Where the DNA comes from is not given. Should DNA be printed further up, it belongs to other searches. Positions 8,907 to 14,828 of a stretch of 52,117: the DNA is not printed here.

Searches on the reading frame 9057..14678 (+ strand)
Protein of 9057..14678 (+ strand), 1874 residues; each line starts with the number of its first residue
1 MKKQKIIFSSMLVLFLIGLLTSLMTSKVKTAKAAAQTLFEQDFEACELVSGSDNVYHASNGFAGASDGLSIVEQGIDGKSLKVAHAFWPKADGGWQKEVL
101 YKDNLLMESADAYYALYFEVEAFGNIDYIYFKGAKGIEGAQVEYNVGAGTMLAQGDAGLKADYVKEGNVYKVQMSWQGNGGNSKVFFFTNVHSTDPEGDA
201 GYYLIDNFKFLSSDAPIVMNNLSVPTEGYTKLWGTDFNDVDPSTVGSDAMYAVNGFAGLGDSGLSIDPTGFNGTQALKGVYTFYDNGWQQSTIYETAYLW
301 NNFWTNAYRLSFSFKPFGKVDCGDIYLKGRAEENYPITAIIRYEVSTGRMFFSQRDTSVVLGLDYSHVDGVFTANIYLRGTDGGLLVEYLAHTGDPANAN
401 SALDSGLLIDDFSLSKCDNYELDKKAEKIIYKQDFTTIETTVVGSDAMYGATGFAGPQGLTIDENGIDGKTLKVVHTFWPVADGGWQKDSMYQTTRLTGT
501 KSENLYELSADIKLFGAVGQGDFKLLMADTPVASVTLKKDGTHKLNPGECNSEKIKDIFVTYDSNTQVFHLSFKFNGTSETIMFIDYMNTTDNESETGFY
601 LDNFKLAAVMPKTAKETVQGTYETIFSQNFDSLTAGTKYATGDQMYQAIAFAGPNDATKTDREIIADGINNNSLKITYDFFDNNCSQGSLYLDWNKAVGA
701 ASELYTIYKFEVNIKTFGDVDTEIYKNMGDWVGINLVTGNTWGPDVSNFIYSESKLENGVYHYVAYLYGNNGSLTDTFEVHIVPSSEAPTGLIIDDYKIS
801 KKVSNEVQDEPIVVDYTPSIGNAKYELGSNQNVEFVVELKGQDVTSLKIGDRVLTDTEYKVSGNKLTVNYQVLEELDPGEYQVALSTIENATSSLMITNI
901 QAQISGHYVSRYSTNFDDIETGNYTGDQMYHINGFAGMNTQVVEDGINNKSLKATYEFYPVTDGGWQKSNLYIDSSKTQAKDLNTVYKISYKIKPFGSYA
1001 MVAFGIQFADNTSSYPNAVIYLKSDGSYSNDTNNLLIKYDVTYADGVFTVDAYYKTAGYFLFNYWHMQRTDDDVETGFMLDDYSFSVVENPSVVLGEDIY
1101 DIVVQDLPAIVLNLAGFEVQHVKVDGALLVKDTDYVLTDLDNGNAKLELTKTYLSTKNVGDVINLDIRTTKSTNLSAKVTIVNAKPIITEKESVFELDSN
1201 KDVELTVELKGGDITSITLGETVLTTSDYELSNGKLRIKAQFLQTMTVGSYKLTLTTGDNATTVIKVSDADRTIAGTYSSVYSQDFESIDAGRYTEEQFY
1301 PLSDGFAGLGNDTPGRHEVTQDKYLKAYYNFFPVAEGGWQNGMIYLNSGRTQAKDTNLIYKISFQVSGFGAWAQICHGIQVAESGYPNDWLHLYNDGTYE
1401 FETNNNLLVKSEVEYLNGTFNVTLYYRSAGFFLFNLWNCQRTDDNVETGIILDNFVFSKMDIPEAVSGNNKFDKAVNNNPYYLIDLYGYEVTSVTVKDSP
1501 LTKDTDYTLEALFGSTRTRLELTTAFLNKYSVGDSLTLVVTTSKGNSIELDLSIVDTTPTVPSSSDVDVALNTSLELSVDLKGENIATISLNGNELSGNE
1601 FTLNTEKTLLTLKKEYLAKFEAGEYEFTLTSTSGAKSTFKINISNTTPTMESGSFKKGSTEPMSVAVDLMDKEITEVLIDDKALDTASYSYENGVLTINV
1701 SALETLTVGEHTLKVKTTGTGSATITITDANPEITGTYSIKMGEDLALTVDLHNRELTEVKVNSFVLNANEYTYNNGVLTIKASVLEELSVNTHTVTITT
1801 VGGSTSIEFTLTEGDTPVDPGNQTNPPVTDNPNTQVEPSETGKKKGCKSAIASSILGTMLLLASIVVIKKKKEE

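Call 66: search_protein_families(library=pfam, proteins=[window:9057-14678:+], max_evalue=0.001)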
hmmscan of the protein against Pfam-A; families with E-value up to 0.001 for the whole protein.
window:9057-14678:+ (1874 aa): 2 families
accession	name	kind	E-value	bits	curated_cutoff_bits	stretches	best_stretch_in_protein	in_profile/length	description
PF03442.20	CBM_X2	-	4.8e-39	132.8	28.9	5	1188-1258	1-74/83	Carbohydrate binding domain X2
PF07550.17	Shr-like_HID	-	8.6e-16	58.6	22.3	2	1672-1727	26-79/82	Heme-binding protein Shr-like, Hb-interacting domain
